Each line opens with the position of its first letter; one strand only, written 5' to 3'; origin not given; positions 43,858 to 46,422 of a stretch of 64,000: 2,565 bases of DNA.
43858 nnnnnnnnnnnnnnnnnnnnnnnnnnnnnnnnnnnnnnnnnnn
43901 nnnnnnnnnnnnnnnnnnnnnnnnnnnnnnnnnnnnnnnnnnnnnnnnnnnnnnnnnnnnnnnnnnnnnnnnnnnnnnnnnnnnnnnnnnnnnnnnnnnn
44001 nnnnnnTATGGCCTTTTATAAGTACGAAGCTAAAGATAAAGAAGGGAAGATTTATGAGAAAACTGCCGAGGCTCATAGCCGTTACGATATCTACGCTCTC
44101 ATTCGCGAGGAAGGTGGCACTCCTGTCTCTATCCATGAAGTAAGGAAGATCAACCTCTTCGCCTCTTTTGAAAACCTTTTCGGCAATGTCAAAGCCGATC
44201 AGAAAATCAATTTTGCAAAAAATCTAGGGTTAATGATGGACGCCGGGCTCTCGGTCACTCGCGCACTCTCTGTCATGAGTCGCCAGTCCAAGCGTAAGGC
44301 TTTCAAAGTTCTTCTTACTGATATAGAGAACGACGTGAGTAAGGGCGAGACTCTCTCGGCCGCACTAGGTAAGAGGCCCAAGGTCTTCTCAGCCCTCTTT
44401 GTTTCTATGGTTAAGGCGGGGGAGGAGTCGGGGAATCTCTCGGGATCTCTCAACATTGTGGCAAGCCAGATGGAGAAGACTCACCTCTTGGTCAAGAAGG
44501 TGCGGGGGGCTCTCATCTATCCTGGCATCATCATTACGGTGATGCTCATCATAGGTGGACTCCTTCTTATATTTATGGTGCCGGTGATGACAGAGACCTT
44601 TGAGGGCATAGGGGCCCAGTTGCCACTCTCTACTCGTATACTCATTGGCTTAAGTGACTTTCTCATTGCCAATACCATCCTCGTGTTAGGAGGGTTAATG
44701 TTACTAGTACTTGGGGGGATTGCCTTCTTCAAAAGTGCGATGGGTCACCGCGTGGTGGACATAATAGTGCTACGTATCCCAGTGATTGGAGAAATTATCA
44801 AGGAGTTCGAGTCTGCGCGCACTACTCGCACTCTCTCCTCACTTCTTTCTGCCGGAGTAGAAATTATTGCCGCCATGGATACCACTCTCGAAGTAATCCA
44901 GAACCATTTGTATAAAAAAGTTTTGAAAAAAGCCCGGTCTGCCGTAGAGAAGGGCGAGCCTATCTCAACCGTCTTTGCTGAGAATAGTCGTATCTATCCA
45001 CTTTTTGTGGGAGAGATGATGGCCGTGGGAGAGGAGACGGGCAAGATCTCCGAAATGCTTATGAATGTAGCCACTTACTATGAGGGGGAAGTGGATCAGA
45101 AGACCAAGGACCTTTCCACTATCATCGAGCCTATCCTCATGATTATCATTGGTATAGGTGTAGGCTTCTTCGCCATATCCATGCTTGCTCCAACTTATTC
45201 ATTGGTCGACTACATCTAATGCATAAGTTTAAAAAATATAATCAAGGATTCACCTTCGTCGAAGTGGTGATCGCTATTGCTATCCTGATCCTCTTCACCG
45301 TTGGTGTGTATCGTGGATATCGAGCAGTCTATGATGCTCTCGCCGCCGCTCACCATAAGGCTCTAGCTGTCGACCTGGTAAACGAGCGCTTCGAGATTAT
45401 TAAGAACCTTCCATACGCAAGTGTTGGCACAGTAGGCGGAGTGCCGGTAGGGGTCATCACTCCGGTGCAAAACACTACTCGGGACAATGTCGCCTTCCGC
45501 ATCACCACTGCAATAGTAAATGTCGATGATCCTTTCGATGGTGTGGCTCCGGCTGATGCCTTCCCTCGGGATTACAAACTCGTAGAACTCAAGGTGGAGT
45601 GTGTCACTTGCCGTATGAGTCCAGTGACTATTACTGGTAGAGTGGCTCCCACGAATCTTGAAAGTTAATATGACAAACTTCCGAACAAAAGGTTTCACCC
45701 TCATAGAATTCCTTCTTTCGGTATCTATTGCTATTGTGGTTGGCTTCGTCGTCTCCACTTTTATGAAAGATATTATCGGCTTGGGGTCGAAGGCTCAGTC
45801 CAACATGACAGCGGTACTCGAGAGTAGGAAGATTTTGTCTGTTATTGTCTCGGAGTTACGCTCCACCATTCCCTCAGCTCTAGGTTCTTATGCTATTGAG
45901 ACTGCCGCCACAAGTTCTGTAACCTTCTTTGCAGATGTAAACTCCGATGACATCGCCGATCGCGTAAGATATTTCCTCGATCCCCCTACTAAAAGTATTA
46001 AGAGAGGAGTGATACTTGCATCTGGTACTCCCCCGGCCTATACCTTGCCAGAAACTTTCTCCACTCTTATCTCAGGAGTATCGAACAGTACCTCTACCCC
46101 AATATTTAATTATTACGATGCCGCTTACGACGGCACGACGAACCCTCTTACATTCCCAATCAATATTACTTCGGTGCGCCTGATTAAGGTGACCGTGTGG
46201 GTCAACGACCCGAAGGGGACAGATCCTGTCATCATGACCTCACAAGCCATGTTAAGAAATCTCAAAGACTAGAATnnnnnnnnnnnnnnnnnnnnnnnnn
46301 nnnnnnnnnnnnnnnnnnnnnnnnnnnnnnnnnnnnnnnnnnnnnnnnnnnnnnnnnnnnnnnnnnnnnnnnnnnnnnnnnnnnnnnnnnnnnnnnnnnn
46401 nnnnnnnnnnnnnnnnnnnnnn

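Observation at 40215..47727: Type IV pilus locus led by a 663-aa Cys/Pro-rich surface protein and ending in a giant pilin-like protein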

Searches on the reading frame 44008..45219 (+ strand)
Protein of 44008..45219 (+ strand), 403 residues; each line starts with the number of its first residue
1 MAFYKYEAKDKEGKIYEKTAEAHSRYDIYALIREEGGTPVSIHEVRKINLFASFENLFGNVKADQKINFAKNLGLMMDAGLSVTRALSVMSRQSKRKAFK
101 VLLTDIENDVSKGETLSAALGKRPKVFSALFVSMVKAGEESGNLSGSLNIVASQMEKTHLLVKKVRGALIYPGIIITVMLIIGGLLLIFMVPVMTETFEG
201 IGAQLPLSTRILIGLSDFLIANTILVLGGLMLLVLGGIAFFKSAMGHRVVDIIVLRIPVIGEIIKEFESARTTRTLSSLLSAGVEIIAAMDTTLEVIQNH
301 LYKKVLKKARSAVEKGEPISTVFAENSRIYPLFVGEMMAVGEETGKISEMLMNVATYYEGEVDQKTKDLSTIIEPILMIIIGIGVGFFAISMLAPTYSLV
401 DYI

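Call 3: search_protein_families(library=pfam, proteins=[window:44008-45219:+], max_evalue=0.1)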
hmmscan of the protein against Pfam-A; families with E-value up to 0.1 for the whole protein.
window:44008-45219:+ (403 aa): 2 families
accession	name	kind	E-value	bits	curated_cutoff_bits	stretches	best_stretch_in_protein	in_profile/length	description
PF00482.28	T2SSF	-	1.5e-55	186.9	25.2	2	69-192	1-125/125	Type II secretion system (T2SS), protein F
PF20990.2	DUF2207_C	-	0.02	15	33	1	114-247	102-191/247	Predicted membrane protein (DUF2207) C-terminal domain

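Call 4: search_protein_families(library=ncbifam, proteins=[window:44008-45219:+], max_evalue=0.1)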
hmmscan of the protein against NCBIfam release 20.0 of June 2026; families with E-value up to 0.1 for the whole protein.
window:44008-45219:+ (403 aa): 9 families
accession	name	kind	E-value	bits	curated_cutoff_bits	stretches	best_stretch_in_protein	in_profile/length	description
TIGR02120.1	GspF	equivalog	1.8e-89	300.8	424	1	4-400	1-398/401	type II secretion system inner membrane protein GspF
NF052607.1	T4PiliAsmPilCThrm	equivalog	3.3e-83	280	700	1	1-401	1-402/406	type IV pilus assembly protein PilC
NF052606.1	T4PiliAsmPilCMyx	equivalog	1.7e-76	257.8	700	1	2-401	20-416/419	type IV pilus assembly protein PilC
NF007861.0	PRK10573.1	equivalog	4.1e-70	236.9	401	1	3-401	6-396/401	protein transport protein HofC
NF047826.1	T3SSXpsF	equivalog_domain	2.1e-62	211.2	650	1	1-401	1-402/405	type II secretion system protein XpsF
NF041012.2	T4P_ComGB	equivalog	5.6e-46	157.4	240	2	65-400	2-331/332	competence type IV pilus assembly protein ComGB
NF045751.1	MPN385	equivalog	0.0098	16.6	120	1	336-388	36-86/105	MPN385 family protein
NF042927.1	capsid_Caudo_2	equivalog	0.014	14.3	80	1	281-333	138-183/280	HK97-fold major capsid protein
TIGR01050.1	rpsS_bact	equivalog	0.097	13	89.35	0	297-341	11-52/92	30S ribosomal protein S19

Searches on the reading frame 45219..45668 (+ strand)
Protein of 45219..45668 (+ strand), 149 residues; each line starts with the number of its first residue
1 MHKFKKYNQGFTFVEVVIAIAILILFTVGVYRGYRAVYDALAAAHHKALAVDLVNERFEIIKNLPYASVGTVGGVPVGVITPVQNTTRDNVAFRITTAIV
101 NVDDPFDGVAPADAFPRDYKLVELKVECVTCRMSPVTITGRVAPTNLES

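Call 3: search_protein_families(library=pfam, proteins=[window:45219-45668:+], max_evalue=0.1)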
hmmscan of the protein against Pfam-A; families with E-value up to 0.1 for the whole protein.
window:45219-45668:+ (149 aa): 2 families
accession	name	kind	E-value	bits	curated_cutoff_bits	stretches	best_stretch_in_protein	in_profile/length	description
PF07963.17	N_methyl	-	2.8e-06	27.1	21.2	1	6-31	2-27/27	Prokaryotic N-terminal methylation motif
PF18656.6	DUF5633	-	0.037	14.3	23.6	1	33-62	2-30/41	Family of unknown function (DUF5633)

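Call 4: search_protein_families(library=ncbifam, proteins=[window:45219-45668:+], max_evalue=0.1)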
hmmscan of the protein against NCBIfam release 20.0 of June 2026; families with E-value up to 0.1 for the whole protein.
window:45219-45668:+ (149 aa): 8 families
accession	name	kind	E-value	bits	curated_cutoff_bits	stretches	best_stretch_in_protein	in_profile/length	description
TIGR01711.1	gspJ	equivalog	0.00038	20.3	64.85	1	9-47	1-39/192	type II secretion system minor pseudopilin GspJ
NF041013.1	T4P_ComGE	equivalog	0.0012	18.9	49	1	6-54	1-49/83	competence type IV pilus minor pilin ComGE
TIGR02532.1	IV_pilin_GFxxxE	domain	0.0022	17.8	16.3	1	9-23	2-16/24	prepilin-type N-terminal cleavage/methylation domain-containing protein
NF007848.0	PRK10557.1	equivalog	0.0071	15.7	120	1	4-64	6-67/192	prepilin peptidase-dependent protein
TIGR01707.1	gspI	equivalog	0.011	16.2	44.35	1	10-58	1-49/101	type II secretion system minor pseudopilin GspI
NF007660.0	PRK10332.1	equivalog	0.021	15.3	86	1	5-44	5-44/107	prepilin-type N-terminal cleavage/methylation domain-containing protein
NF007800.0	PRK10506.1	equivalog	0.039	13.8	158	1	4-32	4-32/163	prepilin peptidase-dependent protein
NF007862.0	PRK10574.1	equivalog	0.073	13.2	138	0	8-52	4-54/145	prepilin peptidase-dependent pilin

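Call 43: search_solved_structures(query=A2, max_evalue=10, show_alignments=0)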
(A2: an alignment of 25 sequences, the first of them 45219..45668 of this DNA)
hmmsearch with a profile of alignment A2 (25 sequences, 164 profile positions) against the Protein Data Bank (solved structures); distinct sequences matched with E-value up to 10: 7.
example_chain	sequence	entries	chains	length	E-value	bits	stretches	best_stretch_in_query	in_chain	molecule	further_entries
9egp_A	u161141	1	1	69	0.0014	21.9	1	3-52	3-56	Geopilin domain 1 protein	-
9laa_A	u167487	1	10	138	0.0056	19.9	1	3-58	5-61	Type IV pilin protein PilA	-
7tgg_A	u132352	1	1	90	0.0066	19.7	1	4-47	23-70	Geopilin domain 1 protein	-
6rb9_A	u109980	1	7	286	0.27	14.4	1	68-111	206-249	Epsilon-toxin type B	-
3zjx_A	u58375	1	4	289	0.3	14.2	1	67-112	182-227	EPSILON-TOXIN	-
1uyj_A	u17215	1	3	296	0.33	14.1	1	68-111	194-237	EPSILON-TOXIN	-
9lab_B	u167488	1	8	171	0.72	13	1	6-36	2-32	MSHA major pilin subunit MshA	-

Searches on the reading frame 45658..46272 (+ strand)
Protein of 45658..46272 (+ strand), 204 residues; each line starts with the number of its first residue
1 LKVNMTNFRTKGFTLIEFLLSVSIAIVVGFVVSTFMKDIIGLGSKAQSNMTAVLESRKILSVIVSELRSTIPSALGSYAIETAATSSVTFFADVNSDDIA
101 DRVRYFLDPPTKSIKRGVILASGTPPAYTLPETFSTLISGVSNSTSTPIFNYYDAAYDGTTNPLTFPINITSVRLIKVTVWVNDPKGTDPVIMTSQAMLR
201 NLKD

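Call 3: search_protein_families(library=pfam, proteins=[window:45658-46272:+], max_evalue=0.1)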
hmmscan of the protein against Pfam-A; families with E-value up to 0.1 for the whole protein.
window:45658-46272:+ (204 aa): 1 family
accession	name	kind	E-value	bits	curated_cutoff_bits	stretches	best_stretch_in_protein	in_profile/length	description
PF07963.17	N_methyl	-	0.0012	18.7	21.2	1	9-28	3-22/27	Prokaryotic N-terminal methylation motif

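Call 4: search_protein_families(library=ncbifam, proteins=[window:45658-46272:+], max_evalue=0.1)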
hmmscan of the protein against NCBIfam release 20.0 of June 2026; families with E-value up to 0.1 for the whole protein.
window:45658-46272:+ (204 aa): 8 families
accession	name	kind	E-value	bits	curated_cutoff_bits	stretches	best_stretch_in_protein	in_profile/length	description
TIGR02599.1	TIGR02599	subfamily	1.7e-05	24.2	256.5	1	12-85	1-74/361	Verru_Chthon cassette protein C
NF041775.1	typeIV_PilA_Myxo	equivalog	0.0066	16.4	400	1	1-58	1-60/214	type IV pilin protein PilA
TIGR02327.1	int_mem_ywzB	hypoth_equivalog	0.008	16.5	39.65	1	19-42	37-60/68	DUF1146 family protein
TIGR02532.1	IV_pilin_GFxxxE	domain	0.014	15.2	16.3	1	11-24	2-15/24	prepilin-type N-terminal cleavage/methylation domain-containing protein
NF040982.1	ComGD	equivalog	0.024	15.1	70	1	11-37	2-28/139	competence type IV pilus minor pilin ComGD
NF041002.1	pilin_ComGF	equivalog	0.038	14.2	80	1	11-38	2-29/139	competence type IV pilus minor pilin ComGF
NF038304.1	EPS_HpsC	equivalog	0.041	13.5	200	1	6-53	16-63/318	hormogonium polysaccharide secretion pseudopilin HpsC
NF041013.1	T4P_ComGE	equivalog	0.062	13.4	49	1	10-36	3-30/83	competence type IV pilus minor pilin ComGE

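Call 44: search_solved_structures(query=A3, max_evalue=10, show_alignments=0)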
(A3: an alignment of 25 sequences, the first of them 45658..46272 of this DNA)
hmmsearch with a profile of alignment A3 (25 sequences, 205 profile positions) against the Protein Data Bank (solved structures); distinct sequences matched with E-value up to 10: 15.
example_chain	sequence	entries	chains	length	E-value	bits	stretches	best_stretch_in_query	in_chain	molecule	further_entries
9egp_A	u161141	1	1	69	0.00011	24.9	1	2-49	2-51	Geopilin domain 1 protein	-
7tgg_A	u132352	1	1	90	0.00043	23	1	3-48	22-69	Geopilin domain 1 protein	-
9laa_A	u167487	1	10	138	0.0079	18.9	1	3-29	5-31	Type IV pilin protein PilA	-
9lab_B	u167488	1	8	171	0.048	16.3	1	6-29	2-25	MSHA major pilin subunit MshA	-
2m7g_A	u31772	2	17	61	0.21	14.2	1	11-48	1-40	Geopilin domain 1 protein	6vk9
8tob_GA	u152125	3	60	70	0.35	13.5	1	12-74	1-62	Fimbrial protein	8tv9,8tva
8uhf_A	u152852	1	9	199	0.42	13.2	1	11-49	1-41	Toxin co-regulated pilin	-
5dbv_A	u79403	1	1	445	1.1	11.8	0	44-83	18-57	Aldehyde Dehydrogenase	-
1ay2_A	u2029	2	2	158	1.5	11.4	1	11-57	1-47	TYPE 4 PILIN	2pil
2hi2_A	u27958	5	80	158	1.5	11.4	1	11-57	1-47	Fimbrial protein | PilA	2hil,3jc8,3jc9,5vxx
5dru_A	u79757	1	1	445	1.5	11.4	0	44-83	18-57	Aldehyde Dehydrogenase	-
4c3s_A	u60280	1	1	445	1.5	11.4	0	44-83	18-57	ALDEHYDE DEHYDROGENASE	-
8tj2_C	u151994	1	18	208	1.6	11.4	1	11-55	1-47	Type IV major pilin protein PilA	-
1oqw_A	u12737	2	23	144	1.8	11.2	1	11-55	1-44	Fimbrial protein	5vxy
8pfb_G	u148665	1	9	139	9.4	8.8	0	11-37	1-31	Type IV pilin PilE1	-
